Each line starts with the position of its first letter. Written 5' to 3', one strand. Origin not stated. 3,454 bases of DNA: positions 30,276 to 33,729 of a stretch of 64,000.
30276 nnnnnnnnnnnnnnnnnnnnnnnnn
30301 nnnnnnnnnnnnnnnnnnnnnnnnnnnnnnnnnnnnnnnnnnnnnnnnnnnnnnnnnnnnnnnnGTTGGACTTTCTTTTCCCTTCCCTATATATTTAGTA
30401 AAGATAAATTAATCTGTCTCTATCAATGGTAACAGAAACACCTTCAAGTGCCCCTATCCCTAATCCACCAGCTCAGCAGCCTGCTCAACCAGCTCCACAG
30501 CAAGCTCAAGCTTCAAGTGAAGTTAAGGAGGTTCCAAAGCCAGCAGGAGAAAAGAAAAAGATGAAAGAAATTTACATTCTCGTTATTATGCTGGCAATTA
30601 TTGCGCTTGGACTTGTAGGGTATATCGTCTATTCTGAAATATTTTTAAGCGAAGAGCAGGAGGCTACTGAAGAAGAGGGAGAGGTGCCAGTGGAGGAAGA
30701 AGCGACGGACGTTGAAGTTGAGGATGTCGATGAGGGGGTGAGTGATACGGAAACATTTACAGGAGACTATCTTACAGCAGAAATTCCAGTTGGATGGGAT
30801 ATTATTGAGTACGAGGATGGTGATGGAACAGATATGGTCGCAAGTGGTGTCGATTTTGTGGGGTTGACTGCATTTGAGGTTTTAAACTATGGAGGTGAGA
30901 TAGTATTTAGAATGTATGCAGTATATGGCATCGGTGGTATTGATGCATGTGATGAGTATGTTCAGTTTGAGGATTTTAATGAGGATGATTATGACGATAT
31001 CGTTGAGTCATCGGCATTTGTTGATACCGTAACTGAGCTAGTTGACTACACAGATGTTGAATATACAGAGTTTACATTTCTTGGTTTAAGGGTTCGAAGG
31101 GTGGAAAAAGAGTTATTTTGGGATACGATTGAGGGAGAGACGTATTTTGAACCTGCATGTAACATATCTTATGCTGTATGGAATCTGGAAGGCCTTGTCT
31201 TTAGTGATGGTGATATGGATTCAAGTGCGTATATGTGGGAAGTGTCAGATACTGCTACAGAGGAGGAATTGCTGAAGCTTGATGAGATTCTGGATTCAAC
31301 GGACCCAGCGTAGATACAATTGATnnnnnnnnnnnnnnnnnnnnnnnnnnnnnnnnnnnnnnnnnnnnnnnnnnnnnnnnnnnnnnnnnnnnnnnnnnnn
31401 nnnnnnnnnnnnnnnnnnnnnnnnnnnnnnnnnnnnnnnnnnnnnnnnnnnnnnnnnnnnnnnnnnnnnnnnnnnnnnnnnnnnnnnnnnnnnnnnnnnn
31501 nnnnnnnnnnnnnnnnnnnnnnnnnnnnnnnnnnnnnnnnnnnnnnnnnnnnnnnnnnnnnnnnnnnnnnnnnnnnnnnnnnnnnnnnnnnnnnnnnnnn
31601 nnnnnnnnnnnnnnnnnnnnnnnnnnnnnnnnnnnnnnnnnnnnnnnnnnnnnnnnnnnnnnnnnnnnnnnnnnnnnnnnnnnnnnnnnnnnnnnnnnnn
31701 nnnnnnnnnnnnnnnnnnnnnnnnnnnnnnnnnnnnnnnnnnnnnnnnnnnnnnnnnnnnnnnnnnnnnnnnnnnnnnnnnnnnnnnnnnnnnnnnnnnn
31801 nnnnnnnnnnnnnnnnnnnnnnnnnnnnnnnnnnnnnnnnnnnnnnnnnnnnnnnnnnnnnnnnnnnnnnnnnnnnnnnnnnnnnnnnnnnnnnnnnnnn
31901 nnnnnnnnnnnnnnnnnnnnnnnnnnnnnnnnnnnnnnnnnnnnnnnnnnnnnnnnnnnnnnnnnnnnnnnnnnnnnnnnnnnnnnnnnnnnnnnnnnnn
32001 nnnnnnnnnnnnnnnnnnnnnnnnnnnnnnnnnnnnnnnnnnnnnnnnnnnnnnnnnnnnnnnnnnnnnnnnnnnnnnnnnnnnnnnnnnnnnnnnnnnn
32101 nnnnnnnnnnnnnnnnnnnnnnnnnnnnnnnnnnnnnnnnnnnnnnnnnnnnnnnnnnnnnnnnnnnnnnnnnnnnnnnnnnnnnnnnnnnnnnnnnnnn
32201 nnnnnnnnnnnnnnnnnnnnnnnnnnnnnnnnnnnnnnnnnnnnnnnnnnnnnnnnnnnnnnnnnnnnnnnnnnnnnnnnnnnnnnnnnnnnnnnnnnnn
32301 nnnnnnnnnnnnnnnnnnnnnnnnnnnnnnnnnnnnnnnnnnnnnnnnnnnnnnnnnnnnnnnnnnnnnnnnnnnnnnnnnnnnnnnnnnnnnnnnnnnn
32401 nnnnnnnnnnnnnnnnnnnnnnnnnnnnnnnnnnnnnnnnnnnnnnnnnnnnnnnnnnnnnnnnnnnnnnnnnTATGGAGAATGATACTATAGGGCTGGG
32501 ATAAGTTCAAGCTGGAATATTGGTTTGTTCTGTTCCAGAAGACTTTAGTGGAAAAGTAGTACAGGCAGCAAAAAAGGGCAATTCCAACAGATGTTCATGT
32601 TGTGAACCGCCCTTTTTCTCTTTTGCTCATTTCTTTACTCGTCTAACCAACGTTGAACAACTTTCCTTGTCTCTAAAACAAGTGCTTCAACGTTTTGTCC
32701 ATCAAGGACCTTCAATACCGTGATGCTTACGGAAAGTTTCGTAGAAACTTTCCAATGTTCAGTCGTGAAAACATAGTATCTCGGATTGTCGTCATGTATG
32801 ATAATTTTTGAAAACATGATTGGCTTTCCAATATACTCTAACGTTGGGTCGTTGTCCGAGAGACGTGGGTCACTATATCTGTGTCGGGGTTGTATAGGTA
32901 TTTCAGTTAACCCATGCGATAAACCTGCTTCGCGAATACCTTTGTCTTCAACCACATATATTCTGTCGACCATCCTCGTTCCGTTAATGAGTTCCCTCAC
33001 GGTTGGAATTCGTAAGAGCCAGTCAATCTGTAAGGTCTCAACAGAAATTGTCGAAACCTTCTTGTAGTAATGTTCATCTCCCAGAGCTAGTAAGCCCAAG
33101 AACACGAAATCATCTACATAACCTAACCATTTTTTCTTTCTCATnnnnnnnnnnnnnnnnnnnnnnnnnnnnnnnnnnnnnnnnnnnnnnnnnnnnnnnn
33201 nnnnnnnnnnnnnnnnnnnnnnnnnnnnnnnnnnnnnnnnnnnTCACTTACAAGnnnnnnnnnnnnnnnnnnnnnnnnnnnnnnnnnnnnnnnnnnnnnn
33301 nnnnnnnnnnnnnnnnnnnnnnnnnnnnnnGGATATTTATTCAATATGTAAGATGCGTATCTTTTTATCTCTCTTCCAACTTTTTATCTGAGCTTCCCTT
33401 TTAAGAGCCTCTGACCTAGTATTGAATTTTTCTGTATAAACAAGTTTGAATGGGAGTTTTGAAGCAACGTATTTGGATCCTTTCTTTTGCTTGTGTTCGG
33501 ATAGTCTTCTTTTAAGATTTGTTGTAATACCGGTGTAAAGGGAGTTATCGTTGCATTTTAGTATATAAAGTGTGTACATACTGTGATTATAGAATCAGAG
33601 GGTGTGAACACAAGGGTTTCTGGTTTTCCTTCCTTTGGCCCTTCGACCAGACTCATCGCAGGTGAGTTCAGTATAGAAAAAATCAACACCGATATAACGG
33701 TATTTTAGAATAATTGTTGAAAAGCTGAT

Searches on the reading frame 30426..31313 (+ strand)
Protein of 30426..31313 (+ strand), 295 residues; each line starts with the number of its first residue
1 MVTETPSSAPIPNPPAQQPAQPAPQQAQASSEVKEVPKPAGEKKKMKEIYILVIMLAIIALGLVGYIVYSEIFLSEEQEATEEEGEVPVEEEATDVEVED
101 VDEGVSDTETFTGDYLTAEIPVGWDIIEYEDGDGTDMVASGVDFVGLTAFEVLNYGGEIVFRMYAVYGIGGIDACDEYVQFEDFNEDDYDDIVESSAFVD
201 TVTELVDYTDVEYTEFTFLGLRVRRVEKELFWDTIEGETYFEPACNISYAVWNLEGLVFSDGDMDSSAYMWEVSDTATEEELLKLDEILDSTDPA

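Call 9: search_protein_families(library=pfam, proteins=[window:30426-31313:+], max_evalue=0.1)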
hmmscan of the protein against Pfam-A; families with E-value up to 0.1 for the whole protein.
window:30426-31313:+ (295 aa): 1 family
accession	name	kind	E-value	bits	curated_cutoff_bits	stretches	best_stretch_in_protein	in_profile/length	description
PF06024.17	Orf78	-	0.096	13.4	29.4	0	24-82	39-95/101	Orf78 (ac78)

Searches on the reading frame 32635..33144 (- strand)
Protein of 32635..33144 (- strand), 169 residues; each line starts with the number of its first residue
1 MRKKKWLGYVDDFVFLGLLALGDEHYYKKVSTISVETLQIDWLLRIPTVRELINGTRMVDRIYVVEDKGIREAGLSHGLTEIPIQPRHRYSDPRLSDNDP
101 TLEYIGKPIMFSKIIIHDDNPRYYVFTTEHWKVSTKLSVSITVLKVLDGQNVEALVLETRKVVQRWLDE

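Call 9: search_protein_families(library=pfam, proteins=[window:32635-33144:-], max_evalue=0.1)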
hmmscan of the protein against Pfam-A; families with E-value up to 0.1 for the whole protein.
window:32635-33144:- (169 aa): 0 families

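Call 24: search_protein_families(library=padloc, proteins=[window:32635-33144:-], max_evalue=1)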
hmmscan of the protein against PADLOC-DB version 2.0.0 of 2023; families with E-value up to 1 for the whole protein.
window:32635-33144:- (169 aa): 0 families

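Call 25: search_protein_families(library=phrogs, proteins=[window:32635-33144:-], max_evalue=1)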
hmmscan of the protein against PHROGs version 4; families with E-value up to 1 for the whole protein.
window:32635-33144:- (169 aa): 0 families

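Call 26: search_protein_families(library=ncbifam, proteins=[window:32635-33144:-], max_evalue=1)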
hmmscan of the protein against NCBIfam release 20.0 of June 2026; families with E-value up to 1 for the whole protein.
window:32635-33144:- (169 aa): 0 families

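Call 30: find_homologous_proteins(query=window:32635-33144:-, max_evalue=0.01)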
Query window:32635-33144:- (169 aa): 1 proteins with E <= 0.01 among 49 candidates.
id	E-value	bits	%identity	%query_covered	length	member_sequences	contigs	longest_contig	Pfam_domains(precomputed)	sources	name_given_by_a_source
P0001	9.2e-108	375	100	100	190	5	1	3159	-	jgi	-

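Call 65: predict_structure(protein=window:32635-33144:-)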
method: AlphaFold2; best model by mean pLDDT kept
length: 169 residues; sequences in the alignment: 1
mean_pLDDT: 41.9   pTM: 0.40
mean pLDDT of the five models: 41.9, 40.8, 40.6, 39.1, 34.1
residues with pLDDT >= 90: 0; 70-90: 0; 50-70: 46; < 50: 123
segments of 3 or more residues with pLDDT < 50: 1-46, 53-55, 67-70, 74-112, 131-140, 150-169
pLDDT, mean of each block of 10 residues (from residue 1): 27 29 29 32 46 52 50 44 34 41 33 57 59 45 55 45 35
secondary structure, 60 per line:
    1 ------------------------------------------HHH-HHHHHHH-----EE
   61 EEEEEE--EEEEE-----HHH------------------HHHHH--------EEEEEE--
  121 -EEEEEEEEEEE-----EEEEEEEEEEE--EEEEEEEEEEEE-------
elements in order: H47-53 E59-66 E69-73 H100-104 E113-118 E122-132 E138-148 E151-162

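Call 81: search_solved_structures(query=window:32635-33144:-, max_evalue=1)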
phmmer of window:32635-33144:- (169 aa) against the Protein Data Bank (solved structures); distinct sequences matched with E-value up to 1: 0.

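Call 96: search_dna_similar(query=window:32635-33144:-, collection=phages, mode=protein, max_evalue=0.1, max_rows=5)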
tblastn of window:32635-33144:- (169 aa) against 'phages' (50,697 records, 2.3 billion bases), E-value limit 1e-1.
No match.

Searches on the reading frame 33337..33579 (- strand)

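Call 9: search_protein_families(library=pfam, proteins=[window:33337-33579:-], max_evalue=0.1)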
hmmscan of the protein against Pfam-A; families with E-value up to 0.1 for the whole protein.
window:33337-33579:- (80 aa): 3 families
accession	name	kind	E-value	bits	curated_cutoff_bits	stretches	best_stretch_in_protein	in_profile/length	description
PF01541.30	GIY-YIG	-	3e-22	79.1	22.6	1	1-73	1-76/78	GIY-YIG catalytic domain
PF10544.15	T5orf172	-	0.0083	17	20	1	14-73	16-71/101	T5orf172 domain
PF13455.12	MUG113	-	0.061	14.4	22.3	1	17-66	4-44/73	Meiotically up-regulated gene 113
